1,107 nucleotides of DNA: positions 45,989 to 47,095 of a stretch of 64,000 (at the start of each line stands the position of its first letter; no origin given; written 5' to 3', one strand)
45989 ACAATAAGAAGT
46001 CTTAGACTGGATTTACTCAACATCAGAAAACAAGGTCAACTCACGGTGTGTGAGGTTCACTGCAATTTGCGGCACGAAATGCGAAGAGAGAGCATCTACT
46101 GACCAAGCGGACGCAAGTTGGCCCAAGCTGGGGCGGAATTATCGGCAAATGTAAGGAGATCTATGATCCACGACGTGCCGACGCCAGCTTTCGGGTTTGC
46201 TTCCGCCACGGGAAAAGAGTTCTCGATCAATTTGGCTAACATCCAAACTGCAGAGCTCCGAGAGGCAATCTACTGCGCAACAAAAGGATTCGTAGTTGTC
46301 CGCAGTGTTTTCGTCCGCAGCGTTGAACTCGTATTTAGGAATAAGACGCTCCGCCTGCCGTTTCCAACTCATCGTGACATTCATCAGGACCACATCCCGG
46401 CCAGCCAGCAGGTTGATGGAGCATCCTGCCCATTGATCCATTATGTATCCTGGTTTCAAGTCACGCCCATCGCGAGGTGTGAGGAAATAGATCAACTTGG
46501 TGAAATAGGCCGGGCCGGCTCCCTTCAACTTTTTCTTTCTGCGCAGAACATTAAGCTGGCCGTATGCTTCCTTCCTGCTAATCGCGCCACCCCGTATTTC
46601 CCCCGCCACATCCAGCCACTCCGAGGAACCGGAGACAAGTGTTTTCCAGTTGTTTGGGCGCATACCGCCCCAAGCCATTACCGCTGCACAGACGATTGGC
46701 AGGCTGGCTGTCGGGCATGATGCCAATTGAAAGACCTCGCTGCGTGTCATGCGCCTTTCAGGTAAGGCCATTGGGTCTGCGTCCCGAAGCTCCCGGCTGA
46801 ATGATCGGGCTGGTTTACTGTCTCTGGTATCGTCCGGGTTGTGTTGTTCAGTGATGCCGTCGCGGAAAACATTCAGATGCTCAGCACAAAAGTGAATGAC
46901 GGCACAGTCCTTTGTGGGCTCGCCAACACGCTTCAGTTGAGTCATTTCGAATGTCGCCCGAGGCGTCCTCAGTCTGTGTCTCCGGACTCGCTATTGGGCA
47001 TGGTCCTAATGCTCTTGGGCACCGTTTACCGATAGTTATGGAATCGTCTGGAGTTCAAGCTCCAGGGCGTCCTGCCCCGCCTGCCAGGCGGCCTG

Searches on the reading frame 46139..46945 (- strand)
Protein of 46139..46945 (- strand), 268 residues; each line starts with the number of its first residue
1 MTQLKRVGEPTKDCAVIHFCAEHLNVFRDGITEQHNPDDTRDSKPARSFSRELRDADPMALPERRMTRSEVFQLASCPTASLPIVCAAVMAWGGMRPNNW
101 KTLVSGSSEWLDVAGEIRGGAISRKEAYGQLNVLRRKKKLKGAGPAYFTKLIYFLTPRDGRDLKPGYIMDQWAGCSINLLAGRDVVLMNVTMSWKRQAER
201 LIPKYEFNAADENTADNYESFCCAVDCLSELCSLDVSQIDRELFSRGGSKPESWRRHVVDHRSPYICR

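Call 3: search_protein_families(library=pfam, proteins=[window:46139-46945:-], max_evalue=1)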
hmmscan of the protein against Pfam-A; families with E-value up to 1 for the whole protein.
window:46139-46945:- (268 aa): 1 family
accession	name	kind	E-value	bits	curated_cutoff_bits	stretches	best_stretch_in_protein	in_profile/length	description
PF21790.3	OGG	-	1.1e-13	51.8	27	1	56-244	31-201/201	Putative 8-oxoguanine DNA glycosylase OGG-like protein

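Call 4: search_protein_families(library=padloc, proteins=[window:46139-46945:-], max_evalue=1)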
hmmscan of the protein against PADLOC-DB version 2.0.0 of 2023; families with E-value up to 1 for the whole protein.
window:46139-46945:- (268 aa): 0 families

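Call 5: search_protein_families(library=ncbifam, proteins=[window:46139-46945:-], max_evalue=0.1)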
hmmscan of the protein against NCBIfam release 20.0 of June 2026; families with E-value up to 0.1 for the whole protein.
window:46139-46945:- (268 aa): 0 families

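Call 7: find_homologous_proteins(query=window:46139-46945:-)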
Query window:46139-46945:- (268 aa): 638 proteins with E <= 0.001 among 998 candidates; the best 120 are listed.
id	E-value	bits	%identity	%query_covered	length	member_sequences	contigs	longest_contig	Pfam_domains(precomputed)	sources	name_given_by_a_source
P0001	1.0e-183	627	100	100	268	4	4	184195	PF21790.4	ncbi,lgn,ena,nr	ncbi:MAG: hypothetical protein OXG29_05255 [Gammaproteobacteria bacterium]|nr:hypothetical protein [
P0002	2.3e-122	425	88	78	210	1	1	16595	PF21790.4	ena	-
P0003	7.0e-81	289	53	97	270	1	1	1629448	PF21790.4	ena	-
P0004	2.5e-80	288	54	94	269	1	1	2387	PF21790.4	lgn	-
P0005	6.4e-80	286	53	97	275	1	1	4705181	PF21790.4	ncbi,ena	-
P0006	9.0e-79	282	54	93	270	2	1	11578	PF21790.4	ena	-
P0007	1.7e-78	282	52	96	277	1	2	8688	PF21790.4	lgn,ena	-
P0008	1.8e-78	281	50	99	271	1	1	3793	PF21790.4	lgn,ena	-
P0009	1.9e-78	281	53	94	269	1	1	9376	PF21790.4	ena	-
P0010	4.7e-78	280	54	91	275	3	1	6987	PF21790.4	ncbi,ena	-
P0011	3.5e-77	277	52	93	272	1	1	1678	PF21790.4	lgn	-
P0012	3.2e-76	274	53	94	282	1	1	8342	PF21790.4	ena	-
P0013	1.4e-75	272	49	99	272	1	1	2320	PF21790.4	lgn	-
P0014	4.2e-75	270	52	93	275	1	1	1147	PF21790.4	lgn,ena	-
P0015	4.7e-75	270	49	97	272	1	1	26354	PF21790.4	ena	-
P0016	5.2e-75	270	54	92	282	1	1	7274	PF21790.4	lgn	-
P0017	6.2e-75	270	52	94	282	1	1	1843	PF21790.4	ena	-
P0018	9.0e-75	269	52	93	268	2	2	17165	PF21790.4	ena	-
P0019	4.4e-70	254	50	93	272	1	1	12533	PF21790.4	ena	-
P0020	7.9e-69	250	49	93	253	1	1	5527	PF21790.4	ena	-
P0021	1.9e-68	249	48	93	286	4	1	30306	PF21790.4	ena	-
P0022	3.5e-68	248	49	93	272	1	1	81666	PF21790.4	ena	-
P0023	4.7e-67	244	49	91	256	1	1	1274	PF21790.4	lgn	-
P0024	9.6e-66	240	46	93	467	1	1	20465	PF21790.4,PF18928.6,PF22491.2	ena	-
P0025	1.4e-65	239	52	78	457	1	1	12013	PF21790.4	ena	-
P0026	1.4e-64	236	47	93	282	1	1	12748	PF21790.4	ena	-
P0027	1.6e-64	236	49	91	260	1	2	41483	PF21790.4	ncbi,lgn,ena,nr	ncbi:MAG: hypothetical protein F4114_13400 [Rhodospirillaceae bacterium]|nr:hypothetical protein [Rh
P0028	3.3e-64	235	47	93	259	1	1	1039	PF21790.4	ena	-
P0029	3.7e-64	235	47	91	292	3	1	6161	PF21790.4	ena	-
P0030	8.7e-64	233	45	95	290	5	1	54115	PF21790.4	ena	-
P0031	7.4e-63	230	44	95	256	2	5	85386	PF21790.4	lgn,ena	-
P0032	7.9e-63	230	48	84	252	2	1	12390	PF21790.4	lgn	-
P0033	1.5e-62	229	46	91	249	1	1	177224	PF21790.4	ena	-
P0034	2.0e-62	229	49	90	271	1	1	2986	PF21790.4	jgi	-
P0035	2.4e-62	229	46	99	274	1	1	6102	PF21790.4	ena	-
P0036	4.1e-62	228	44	93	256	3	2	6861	PF21790.4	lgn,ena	-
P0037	4.2e-62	228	54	76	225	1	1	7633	PF21790.4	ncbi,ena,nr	ncbi:MAG: hypothetical protein OXD30_12765 [Bryobacterales bacterium]|nr:hypothetical protein [Bryob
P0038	6.0e-62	227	49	90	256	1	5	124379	PF21790.4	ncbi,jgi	ncbi:MAG: hypothetical protein ACI9ZM_001370 [Paracoccaceae bacterium]|jgi:hypothetical protein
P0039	7.7e-62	227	53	78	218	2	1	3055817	PF21790.4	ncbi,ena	-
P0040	1.4e-61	226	48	90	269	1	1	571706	PF21790.4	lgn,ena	-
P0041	6.0e-61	224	49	90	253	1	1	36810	PF21790.4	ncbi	ncbi:MAG: hypothetical protein ACP5DX_12495 [Paracoccaceae bacterium]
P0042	9.0e-61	223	45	92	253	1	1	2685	PF21790.4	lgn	-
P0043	1.1e-60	223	45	93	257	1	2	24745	PF21790.4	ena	-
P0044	2.8e-60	222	44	93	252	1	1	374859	PF21790.4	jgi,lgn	-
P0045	4.3e-60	221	46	90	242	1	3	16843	PF21790.4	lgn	-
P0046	6.8e-60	221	45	97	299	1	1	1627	PF21790.4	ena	-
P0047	8.9e-60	220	43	92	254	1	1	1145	PF21790.4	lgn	-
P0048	2.3e-59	219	46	90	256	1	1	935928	PF21790.4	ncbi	-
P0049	3.9e-59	218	47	90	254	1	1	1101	PF21790.4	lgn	-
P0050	6.4e-59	217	45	90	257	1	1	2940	PF21790.4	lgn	-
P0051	3.7e-58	215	45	93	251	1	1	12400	PF21790.4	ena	-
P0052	3.7e-58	215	44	94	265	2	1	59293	PF21790.4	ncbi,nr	ncbi:MAG: hypothetical protein KDA67_01985 [Rhodobacteraceae bacterium]|nr:hypothetical protein [Par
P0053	4.3e-58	215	45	91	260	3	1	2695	PF21790.4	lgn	-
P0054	6.5e-58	214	49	82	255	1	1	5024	PF21790.4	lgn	-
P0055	9.5e-58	214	43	92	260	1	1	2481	PF21790.4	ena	-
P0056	2.0e-57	212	45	92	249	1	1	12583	PF21790.4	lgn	-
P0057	3.8e-57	212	47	85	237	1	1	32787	PF21790.4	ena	-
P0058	6.6e-57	211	45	84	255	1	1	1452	PF21790.4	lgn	-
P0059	7.0e-57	211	46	89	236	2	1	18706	PF21790.4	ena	-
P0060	1.2e-56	210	42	91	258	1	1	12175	PF21790.4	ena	-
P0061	1.7e-56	209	45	94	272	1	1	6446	PF21790.4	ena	-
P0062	2.2e-56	209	43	94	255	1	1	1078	PF21790.4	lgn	-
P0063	2.8e-56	209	44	90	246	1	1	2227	PF21790.4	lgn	-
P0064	3.7e-56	208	45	90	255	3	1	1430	PF21790.4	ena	-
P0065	3.9e-56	208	44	93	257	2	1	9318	PF21790.4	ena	-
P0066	3.9e-56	208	48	84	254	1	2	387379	PF21790.4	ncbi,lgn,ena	-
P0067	4.6e-56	208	43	89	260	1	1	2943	PF21790.4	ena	-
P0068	4.7e-56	208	43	82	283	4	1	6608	PF21790.4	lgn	-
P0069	4.8e-56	208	44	90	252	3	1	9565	PF21790.4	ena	-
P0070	6.6e-56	207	46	85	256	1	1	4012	PF21790.4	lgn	-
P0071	8.8e-56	207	43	91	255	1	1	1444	PF21790.4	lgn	-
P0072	1.1e-55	207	43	93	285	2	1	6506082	PF21790.4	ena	-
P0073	1.2e-55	207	44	89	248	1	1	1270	PF21790.4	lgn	-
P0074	1.3e-55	207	45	87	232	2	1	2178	PF21790.4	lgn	-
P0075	1.4e-55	206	43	90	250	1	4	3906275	PF21790.4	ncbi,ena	-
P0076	1.4e-55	206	43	92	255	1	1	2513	PF21790.4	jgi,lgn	jgi:hypothetical protein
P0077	2.0e-55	206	41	92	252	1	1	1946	PF21790.4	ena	-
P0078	2.2e-55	206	45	87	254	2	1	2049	PF21790.4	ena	-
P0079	6.0e-55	204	43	92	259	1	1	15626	PF21790.4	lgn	-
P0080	1.0e-54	204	43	98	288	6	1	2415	PF21790.4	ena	-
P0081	2.5e-54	202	42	96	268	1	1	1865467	PF21790.4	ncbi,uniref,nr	ncbi:8-oxoguanine DNA glycosylase OGG fold protein [Maritalea mediterranea]|uniref:Uncharacterized p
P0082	4.0e-54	202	44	89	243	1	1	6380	PF21790.4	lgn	-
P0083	4.5e-54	201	42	91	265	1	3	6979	PF21790.4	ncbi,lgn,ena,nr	ncbi:MAG: hypothetical protein HRU33_10635 [Rhodobacteraceae bacterium]|nr:hypothetical protein [Par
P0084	4.5e-54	201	45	92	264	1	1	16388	PF21790.4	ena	-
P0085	1.5e-53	200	44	91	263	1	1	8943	PF21790.4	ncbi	ncbi:MAG: hypothetical protein ABI705_04320 [Aestuariivirga sp.]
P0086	1.9e-53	199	44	93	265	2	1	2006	PF21790.4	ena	-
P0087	3.1e-53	199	44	90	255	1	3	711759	PF21790.4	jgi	jgi:hypothetical protein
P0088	3.5e-53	199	44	88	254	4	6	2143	PF21790.4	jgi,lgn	jgi:hypothetical protein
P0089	1.4e-52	197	44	90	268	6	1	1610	PF21790.4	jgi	jgi:hypothetical protein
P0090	1.8e-52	196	43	90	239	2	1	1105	PF21790.4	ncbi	-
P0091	2.3e-52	196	43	93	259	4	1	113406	PF21790.4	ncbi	ncbi:MAG: hypothetical protein R3B94_08610 [Hyphomonas sp.]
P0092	2.4e-52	196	45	90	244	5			PF21790.4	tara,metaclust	tara:strand:- start:1681 stop:2415 length:735 start_codon:yes stop_codon:yes gene_type:complete|meta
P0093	2.6e-52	196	42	93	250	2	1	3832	PF21790.4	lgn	-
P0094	3.8e-52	195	38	92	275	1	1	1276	PF21790.4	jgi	jgi:hypothetical protein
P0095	4.8e-52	195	44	90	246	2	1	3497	PF21790.4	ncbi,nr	ncbi:MAG: hypothetical protein OXI59_19630 [Gemmatimonadota bacterium]|nr:hypothetical protein [Gemm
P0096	6.4e-52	194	42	91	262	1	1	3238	PF21790.4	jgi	-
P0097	1.0e-51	194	43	82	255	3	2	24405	PF21790.4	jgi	jgi:hypothetical protein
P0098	1.0e-51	194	41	93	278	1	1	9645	PF21790.4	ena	-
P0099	1.2e-51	194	44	82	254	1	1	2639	PF21790.4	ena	-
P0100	1.2e-51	193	42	91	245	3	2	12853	PF21790.4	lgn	-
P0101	2.2e-51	193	42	90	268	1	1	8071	PF21790.4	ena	-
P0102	2.6e-51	192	44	82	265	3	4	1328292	PF21790.4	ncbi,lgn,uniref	ncbi:8-oxoguanine DNA glycosylase OGG fold protein [Hyphococcus sp.]|uniref:8-oxoguanine DNA glycosy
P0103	2.7e-51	192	43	89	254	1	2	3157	PF21790.4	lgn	-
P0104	3.0e-51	192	42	91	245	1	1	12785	PF21790.4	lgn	-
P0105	1.2e-50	190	45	84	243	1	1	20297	PF21790.4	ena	-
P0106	1.6e-50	190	42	92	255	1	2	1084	PF21790.4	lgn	-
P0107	2.1e-50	189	49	76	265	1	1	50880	PF21790.4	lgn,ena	-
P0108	2.1e-50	189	44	92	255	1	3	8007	PF21790.4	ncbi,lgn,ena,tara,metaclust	tara:strand:- start:2760 stop:3527 length:768 start_codon:yes stop_codon:yes gene_type:complete|meta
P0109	2.3e-50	189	53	65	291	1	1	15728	PF21790.4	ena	-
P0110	3.6e-50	189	41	91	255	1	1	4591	PF21790.4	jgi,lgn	jgi:hypothetical protein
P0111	5.1e-50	188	41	93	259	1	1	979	PF21790.4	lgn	-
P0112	1.8e-49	186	41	90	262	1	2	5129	PF21790.4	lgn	-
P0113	1.9e-49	186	40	92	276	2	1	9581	PF21790.4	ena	-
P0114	2.1e-49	186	43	91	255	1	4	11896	PF21790.4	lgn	-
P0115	2.9e-49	186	44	86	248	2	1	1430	PF21790.4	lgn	-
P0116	4.7e-49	185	40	92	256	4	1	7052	PF21790.4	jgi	-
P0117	1.9e-48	183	42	82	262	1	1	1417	PF21790.4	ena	-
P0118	2.2e-48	183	43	76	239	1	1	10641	PF21790.4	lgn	-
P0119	4.6e-48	182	42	91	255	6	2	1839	PF21790.4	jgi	jgi:hypothetical protein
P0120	1.3e-47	180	46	71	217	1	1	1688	PF21790.4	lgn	-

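Call 10: find_encoding_contigs(protein=P0002, flank=10000, max_places=4)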
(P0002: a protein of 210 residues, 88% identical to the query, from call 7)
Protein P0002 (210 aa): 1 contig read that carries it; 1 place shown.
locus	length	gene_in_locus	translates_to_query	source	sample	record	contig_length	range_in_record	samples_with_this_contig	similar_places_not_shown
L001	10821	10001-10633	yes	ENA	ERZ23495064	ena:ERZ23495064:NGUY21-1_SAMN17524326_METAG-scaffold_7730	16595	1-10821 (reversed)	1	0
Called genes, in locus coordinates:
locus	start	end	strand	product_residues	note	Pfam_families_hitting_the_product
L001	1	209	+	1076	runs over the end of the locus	PF07715:Plug, PF00593:TonB_dep_Rec_b-barrel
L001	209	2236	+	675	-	PF03572:Peptidase_S41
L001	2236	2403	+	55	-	-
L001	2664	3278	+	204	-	PF00005:ABC_tran, PF02463:SMC_N (faint), PF13304:AAA_21 (weak)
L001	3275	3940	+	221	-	PF03379:CcmB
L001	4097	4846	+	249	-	PF01578:Cytochrom_C_asm, PF27518:CcmC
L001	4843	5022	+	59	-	PF04995:CcmD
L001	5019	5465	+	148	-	PF03100:CcmE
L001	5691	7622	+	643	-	PF01578:Cytochrom_C_asm, PF16327:CcmF_C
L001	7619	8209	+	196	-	PF08534:Redoxin, PF00578:AhpC-TSA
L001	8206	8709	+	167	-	PF03918:CcmH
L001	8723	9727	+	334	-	PF23914:TPR_CcmH_CycH, PF23892:Ig_CycH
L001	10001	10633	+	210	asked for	PF21790:OGG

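Call 25: find_encoding_contigs(protein=P0003, flank=8000, max_places=2)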
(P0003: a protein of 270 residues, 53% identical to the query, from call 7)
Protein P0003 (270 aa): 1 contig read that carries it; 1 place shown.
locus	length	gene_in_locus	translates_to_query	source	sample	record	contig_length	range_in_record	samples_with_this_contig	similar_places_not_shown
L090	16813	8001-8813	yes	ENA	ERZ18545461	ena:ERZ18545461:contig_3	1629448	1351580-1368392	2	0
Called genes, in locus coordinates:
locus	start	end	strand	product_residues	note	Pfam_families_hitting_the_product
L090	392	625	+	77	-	PF12799:LRR_4 (weak)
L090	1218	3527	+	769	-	PF21804:Transposase_29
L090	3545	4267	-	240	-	-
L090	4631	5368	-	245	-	PF02457:DAC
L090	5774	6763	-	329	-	PF21752:DACNG, PF21750:DACNH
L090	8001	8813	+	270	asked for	PF21790:OGG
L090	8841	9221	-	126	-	-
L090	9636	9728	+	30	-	-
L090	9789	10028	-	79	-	PF12762:DDE_Tnp_IS1595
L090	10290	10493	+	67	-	-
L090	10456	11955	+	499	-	PF00239:Resolvase, PF07508:Recombinase, PF13408:Zn_ribbon_recom (weak)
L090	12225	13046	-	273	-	PF13276:HTH_21, PF00665:rve, PF13683:rve_3, PF13333:rve_2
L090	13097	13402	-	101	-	PF01527:HTH_Tnp_1, PF13384:HTH_23 (weak), PF13518:HTH_28 (weak)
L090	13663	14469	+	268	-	PF12728:HTH_17 (faint), PF13518:HTH_28 (faint)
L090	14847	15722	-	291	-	PF12762:DDE_Tnp_IS1595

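Call 26: find_encoding_contigs(protein=P0005, flank=8000, max_places=2)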
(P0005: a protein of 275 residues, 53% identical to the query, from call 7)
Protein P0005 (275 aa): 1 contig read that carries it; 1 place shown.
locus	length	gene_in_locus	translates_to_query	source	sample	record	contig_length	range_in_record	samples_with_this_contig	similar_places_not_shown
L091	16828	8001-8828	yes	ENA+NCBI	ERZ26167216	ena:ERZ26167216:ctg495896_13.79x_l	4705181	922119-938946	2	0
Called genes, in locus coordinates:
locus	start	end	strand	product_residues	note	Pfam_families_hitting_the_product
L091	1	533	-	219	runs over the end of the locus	PF02371:Transposase_20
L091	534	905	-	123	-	PF01548:DEDD_Tnp_IS110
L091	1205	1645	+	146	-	PF05598:DUF772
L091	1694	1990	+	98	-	PF01527:HTH_Tnp_1, PF13518:HTH_28 (weak)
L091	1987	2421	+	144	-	PF13276:HTH_21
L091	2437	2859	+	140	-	PF00665:rve, PF13683:rve_3, PF13333:rve_2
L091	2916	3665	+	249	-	PF22483:Mu-transpos_C_2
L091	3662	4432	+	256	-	PF01695:IstB_IS21, PF00308:Bac_DnaA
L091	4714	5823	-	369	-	PF13356:Arm-DNA-bind_3, PF22022:Phage_int_M, PF00589:Phage_integrase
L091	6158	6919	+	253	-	PF01695:IstB_IS21, PF00308:Bac_DnaA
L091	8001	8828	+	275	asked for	PF21790:OGG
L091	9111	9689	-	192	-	-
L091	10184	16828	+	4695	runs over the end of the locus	PF03160:Calx-beta, PF03160:Calx-beta, PF00041:fn3, PF00041:fn3, PF00041:fn3, PF00041:fn3, PF00041:fn3, PF03160:Calx-beta, +10 more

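Call 27: find_encoding_contigs(protein=P0081, flank=8000, max_places=2)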
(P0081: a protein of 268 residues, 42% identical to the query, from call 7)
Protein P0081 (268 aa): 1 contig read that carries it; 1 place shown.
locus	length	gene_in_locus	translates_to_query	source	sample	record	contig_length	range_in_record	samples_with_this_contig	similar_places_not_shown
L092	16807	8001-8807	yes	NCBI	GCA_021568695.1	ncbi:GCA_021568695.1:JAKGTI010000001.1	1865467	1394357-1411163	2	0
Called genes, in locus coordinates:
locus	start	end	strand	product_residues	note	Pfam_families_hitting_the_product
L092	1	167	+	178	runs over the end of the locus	PF00376:MerR, PF13411:MerR_1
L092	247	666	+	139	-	PF04828:GFA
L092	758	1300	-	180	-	-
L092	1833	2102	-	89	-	-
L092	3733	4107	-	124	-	-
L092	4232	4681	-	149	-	-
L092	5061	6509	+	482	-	PF12161:HsdM_N (weak), PF02384:N6_Mtase, PF07669:Eco57I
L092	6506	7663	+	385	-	PF01420:Methylase_S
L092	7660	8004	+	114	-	-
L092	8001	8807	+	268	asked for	PF21790:OGG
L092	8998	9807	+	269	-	-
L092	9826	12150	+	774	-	PF04313:HSDR_N (faint), PF00270:DEAD, PF04851:ResIII, PF18766:SWI2_SNF2, PF00271:Helicase_C, PF08463:EcoEI_R_C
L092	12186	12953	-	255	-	PF09669:Phage_pRha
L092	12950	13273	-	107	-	-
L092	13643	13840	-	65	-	-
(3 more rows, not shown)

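Call 29: find_related_loci(query=A2, collection=metagenome_contigs, flank=10000)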
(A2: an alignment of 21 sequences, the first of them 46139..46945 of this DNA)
Query A2 (268 aa) in metagenome_contigs; peptide patterns used: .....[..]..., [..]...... (x = any residue, [..] = any of these).
482 stretches matched a pattern; 283 encode a relative of the query (tblastn E <= 1e-3); the best 80 are kept; 80 distinct loci.
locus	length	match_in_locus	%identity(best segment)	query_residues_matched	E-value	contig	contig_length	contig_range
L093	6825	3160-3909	44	15-264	2e-68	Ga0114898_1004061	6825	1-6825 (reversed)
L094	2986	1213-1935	49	24-263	2e-67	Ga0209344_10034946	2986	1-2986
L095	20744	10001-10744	44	17-264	5e-66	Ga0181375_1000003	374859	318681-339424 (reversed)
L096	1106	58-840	44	3-263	8e-68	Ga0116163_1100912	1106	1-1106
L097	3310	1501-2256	42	16-264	3e-59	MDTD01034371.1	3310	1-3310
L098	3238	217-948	42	22-264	2e-58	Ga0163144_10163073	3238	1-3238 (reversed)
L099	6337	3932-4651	45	22-263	8e-58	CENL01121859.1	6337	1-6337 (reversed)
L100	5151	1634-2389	44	19-264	4e-57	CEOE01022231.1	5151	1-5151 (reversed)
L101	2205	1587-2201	43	39-244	3e-54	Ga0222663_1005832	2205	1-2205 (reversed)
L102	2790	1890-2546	43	44-263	1e-52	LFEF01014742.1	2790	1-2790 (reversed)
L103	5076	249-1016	35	6-264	3e-49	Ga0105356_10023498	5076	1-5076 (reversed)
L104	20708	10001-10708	40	23-262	1e-47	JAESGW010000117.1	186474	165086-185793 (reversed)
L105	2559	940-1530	40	60-262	5e-45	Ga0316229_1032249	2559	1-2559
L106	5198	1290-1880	40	60-262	6e-45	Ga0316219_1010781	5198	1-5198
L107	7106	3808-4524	38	22-264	2e-44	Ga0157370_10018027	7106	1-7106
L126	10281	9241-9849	35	46-261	3e-36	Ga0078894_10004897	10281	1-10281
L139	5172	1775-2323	40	85-262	3e-34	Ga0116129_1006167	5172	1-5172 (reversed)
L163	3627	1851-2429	35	61-262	2e-31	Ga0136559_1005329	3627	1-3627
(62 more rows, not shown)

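Call 35: search_protein_families(library=pfam, proteins=[L099:1150-2646:+, L097:2184-3308:+, L100:2365-4728:+, L163:2471-3328:+, L126:6058-8052:+, L099:63-1133:+, L139:2427-3707:-], max_evalue=0.001)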
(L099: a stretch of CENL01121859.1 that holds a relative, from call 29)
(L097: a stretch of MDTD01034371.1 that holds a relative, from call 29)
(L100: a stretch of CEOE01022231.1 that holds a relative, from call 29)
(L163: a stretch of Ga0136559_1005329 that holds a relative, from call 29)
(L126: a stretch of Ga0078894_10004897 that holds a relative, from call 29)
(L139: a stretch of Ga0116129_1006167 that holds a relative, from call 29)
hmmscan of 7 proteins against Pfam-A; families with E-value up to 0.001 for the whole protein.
L099:1150-2646:+ (499 aa): 3 families
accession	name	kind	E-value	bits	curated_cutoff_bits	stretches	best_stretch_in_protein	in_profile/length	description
PF02384.22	N6_Mtase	-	7.3e-57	193.5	20.4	1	169-467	2-306/311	N-6 DNA Methylase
PF07669.17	Eco57I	-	3.2e-08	34.3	25.3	1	284-379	58-165/171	Eco57I restriction-modification methylase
PF12161.14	HsdM_N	-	2.2e-07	32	24.5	1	29-94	11-85/135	HsdM N-terminal domain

L097:2184-3308:+ (375 aa): 4 families
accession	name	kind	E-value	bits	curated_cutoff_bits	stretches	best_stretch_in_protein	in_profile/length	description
PF04851.21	ResIII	-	9.5e-38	130.1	22.5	1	178-351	2-164/164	Type III restriction enzyme, res subunit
PF18766.7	SWI2_SNF2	-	1.6e-16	61.1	26.7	1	183-374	1-180/221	SWI2/SNF2 ATPase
PF00270.35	DEAD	-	1.9e-11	44.4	26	1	183-352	3-163/167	DEAD/DEAH box helicase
PF04313.20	HSDR_N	-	5.8e-07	30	25.1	1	74-136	124-195/198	Type I restriction enzyme R protein N terminus (HSDR_N)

L100:2365-4728:+ (788 aa): 6 families
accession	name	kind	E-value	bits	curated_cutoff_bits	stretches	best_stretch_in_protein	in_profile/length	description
PF04851.21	ResIII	-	2e-38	132.4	22.5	1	162-335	2-164/164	Type III restriction enzyme, res subunit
PF08463.15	EcoEI_R_C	-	1.2e-20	74.6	24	1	630-786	1-163/163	EcoEI R protein C-terminal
PF18766.7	SWI2_SNF2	-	3.3e-19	69.9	26.7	1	167-368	1-190/221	SWI2/SNF2 ATPase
PF00270.35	DEAD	-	2e-12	47.6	26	1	167-336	3-163/167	DEAD/DEAH box helicase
PF00271.37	Helicase_C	-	4.5e-08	33.8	23.5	1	416-527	6-109/110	Helicase conserved C-terminal domain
PF04313.20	HSDR_N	-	4.8e-06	27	25.1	1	58-116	124-191/198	Type I restriction enzyme R protein N terminus (HSDR_N)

L163:2471-3328:+ (286 aa): 1 family
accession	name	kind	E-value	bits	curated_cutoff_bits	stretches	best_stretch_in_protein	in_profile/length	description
PF00149.33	Metallophos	-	5.8e-15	56.7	21.5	1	31-232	3-159/191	Calcineurin-like phosphoesterase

L126:6058-8052:+ (665 aa): 1 family
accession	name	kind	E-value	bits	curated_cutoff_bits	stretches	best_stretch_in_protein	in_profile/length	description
PF11074.14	DUF2779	-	1.1e-22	81.1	23.3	1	389-527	2-126/126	Domain of unknown function(DUF2779)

L099:63-1133:+ (357 aa): 2 families
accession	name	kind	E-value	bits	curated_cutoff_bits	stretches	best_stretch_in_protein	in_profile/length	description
PF00589.27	Phage_integrase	-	3.1e-25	89.3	27.1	1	193-349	2-170/172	Phage integrase family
PF24624.1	Int_N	-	0.00013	23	27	1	124-183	39-98/100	Phage integrase, N-terminal domain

L139:2427-3707:- (427 aa): 1 family
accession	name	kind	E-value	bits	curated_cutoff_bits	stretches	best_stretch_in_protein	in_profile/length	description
PF01420.25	Methylase_S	-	1.1e-05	26.1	22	0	48-216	3-160/168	Type I restriction modification DNA specificity domain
